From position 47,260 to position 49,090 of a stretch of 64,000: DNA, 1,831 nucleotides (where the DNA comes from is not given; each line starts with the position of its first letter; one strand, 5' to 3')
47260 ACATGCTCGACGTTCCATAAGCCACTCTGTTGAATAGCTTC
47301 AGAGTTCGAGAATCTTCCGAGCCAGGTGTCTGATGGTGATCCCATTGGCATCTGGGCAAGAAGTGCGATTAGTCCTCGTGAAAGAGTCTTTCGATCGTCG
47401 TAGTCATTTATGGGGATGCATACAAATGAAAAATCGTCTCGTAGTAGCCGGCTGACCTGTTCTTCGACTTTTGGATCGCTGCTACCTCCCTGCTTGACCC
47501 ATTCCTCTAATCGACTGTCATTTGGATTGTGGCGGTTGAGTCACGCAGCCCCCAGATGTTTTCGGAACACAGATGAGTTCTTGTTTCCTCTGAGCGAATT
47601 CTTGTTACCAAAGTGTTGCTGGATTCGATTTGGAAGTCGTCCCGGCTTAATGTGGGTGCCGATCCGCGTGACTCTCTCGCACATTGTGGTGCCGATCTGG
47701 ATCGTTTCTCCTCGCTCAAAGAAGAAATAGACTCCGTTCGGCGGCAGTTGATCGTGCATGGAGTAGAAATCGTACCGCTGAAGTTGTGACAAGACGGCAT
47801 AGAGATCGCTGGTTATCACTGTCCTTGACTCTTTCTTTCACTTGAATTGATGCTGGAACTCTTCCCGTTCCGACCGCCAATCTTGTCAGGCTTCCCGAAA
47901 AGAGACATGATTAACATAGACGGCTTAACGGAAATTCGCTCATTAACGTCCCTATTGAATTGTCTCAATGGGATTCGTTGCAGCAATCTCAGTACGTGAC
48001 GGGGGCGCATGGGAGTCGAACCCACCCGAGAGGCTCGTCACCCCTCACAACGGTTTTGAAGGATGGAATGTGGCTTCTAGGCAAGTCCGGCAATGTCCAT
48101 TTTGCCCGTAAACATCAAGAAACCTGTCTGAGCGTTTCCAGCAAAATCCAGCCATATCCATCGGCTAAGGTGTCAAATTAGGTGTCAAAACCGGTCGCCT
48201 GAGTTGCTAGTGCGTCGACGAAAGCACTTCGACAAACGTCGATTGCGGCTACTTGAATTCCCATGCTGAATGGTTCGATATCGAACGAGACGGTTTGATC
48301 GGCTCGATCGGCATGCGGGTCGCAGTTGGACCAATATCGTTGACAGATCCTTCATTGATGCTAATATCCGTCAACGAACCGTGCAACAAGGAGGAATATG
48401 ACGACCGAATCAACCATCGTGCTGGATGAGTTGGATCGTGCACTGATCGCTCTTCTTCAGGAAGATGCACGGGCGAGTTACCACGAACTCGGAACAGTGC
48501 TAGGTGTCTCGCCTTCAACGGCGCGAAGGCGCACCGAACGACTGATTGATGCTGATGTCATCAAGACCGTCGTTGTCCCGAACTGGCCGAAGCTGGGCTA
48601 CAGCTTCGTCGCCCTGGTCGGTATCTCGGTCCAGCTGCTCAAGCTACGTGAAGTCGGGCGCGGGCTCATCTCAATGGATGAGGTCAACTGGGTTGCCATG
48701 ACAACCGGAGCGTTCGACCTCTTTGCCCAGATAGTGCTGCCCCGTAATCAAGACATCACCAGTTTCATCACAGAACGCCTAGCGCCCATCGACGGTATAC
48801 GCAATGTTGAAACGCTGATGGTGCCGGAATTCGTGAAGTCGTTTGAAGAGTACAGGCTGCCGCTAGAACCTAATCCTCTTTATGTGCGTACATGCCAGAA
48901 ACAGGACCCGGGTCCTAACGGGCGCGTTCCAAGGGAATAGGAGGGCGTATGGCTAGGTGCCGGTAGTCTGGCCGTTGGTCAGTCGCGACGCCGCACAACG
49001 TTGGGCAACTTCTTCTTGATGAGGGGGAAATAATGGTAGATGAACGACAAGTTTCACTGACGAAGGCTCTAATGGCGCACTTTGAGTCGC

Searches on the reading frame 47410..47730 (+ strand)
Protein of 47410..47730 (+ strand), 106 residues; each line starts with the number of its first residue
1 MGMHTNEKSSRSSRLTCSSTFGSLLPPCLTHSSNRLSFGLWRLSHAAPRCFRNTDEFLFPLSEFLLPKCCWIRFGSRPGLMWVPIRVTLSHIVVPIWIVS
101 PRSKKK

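Call 41: search_protein_families(library=pfam, proteins=[window:47410-47730:+], max_evalue=1)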
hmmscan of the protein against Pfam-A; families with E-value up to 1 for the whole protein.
window:47410-47730:+ (106 aa): 1 family
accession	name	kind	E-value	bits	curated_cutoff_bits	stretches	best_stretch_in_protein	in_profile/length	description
PF20061.4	DUF6460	-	0.22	11.8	26.7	1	92-100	22-30/36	Domain of unknown function (DUF6460)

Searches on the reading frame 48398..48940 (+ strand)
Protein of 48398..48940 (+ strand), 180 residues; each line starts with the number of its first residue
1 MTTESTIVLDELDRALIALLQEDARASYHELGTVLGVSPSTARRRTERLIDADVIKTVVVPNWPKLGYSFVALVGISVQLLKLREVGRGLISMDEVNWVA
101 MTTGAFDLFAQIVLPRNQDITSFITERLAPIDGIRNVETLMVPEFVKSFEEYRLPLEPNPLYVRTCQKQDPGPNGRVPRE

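Call 41: search_protein_families(library=pfam, proteins=[window:48398-48940:+], max_evalue=1)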
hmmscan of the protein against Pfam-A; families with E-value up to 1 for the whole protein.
window:48398-48940:+ (180 aa): 16 families
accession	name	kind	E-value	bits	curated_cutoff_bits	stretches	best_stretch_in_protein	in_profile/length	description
PF13404.12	HTH_AsnC-type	-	1.8e-16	60.1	27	1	9-49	1-41/42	AsnC-type helix-turn-helix domain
PF13412.12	HTH_24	-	4.4e-13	49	21.9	1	9-56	1-48/48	Winged helix-turn-helix DNA-binding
PF01037.27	AsnC_trans_reg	-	5.2e-12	45.9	25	1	74-142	1-70/73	Lrp/AsnC ligand binding domain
PF22482.2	AsnC_trans_reg_3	-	7.5e-07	29.6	24.4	1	83-148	24-88/95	PF0864 C-terminal dimeric alpha+beta barrel domain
PF13384.12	HTH_23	-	0.00048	20.3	24.6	1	10-46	3-38/50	Homeodomain-like domain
PF20432.4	Xre-like-HTH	-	0.0024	18.6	25.8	1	22-48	20-47/63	Antitoxin Xre-like helix-turn-helix domain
PF25213.1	HVO_A0261_N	-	0.0069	16.7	35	1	15-57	15-56/86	HVO_A0261 N-terminal domain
PF04545.22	Sigma70_r4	-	0.012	15.6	24.1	1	9-48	5-43/50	Sigma-70, region 4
PF12840.13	HTH_20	-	0.013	15.9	27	1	10-58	3-51/51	Helix-turn-helix domain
PF08220.18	HTH_DeoR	-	0.062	13.5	21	1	15-44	4-33/57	DeoR-like helix-turn-helix domain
PF09339.16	HTH_IclR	-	0.077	13.2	22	1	16-52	8-45/52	IclR helix-turn-helix domain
PF13545.12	HTH_Crp_2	-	0.12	12.8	27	1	25-66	22-67/70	Crp-like helix-turn-helix domain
PF01047.28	MarR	-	0.19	12.1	24.6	1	19-55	11-47/59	MarR family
PF07784.16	DUF1622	-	0.19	12.1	24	1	49-67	40-58/78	Protein of unknown function (DUF1622)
PF00633.29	HHH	-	0.19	12.1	24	0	20-44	2-26/30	Helix-hairpin-helix motif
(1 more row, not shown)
